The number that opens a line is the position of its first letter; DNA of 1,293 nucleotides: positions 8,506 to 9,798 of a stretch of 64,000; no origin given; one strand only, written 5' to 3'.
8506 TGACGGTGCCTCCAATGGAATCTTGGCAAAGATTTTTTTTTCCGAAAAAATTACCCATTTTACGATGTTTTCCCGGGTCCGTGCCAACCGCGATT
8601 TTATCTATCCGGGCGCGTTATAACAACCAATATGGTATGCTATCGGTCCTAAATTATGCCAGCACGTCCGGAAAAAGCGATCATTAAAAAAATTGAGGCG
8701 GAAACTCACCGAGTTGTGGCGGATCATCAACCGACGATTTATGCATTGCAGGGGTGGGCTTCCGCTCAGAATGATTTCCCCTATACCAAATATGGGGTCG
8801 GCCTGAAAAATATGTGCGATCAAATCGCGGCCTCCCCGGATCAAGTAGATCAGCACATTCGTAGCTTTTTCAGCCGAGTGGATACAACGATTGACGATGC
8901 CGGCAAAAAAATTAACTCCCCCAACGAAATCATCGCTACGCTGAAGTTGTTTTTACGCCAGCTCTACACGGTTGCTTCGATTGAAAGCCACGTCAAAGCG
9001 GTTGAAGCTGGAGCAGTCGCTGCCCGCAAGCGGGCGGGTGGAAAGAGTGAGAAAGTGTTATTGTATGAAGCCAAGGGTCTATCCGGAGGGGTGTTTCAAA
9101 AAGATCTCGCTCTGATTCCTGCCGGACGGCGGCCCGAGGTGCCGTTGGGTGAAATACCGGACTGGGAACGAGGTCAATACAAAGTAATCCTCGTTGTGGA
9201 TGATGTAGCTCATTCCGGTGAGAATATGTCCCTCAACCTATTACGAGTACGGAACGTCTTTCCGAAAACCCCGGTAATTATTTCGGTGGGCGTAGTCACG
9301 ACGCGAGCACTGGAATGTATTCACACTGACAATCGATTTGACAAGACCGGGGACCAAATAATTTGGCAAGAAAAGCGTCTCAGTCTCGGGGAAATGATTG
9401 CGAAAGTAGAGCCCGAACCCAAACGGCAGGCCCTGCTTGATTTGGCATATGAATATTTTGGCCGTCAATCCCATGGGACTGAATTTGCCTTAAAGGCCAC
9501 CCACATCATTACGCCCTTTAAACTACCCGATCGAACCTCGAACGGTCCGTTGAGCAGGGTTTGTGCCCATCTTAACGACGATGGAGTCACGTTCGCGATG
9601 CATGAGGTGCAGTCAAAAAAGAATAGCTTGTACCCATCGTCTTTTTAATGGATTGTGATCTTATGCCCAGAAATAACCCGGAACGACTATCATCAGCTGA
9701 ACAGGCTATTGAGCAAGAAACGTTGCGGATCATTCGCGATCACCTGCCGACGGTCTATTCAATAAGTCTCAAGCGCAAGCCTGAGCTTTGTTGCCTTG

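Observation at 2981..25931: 23-kb head-to-tail array of 24 divergent paralogs from an unrecognised ~300-aa protein family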

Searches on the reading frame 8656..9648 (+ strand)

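Call 4: search_protein_families(library=pfam, proteins=[window:8656-9648:+], max_evalue=1)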
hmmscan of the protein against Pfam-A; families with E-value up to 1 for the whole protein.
window:8656-9648:+ (330 aa): 0 families

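Call 5: search_protein_families(library=ncbifam, proteins=[window:8656-9648:+], max_evalue=1)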
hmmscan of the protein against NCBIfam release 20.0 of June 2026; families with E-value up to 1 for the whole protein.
window:8656-9648:+ (330 aa): 0 families

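Call 6: search_protein_families(library=padloc, proteins=[window:8656-9648:+], max_evalue=1)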
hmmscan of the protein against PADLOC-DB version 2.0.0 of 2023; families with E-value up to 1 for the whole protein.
window:8656-9648:+ (330 aa): 1 family
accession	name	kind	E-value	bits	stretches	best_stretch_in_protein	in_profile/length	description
PDLC02935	PRTase_III-A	-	0.0075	13.6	1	86-225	92-178/290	-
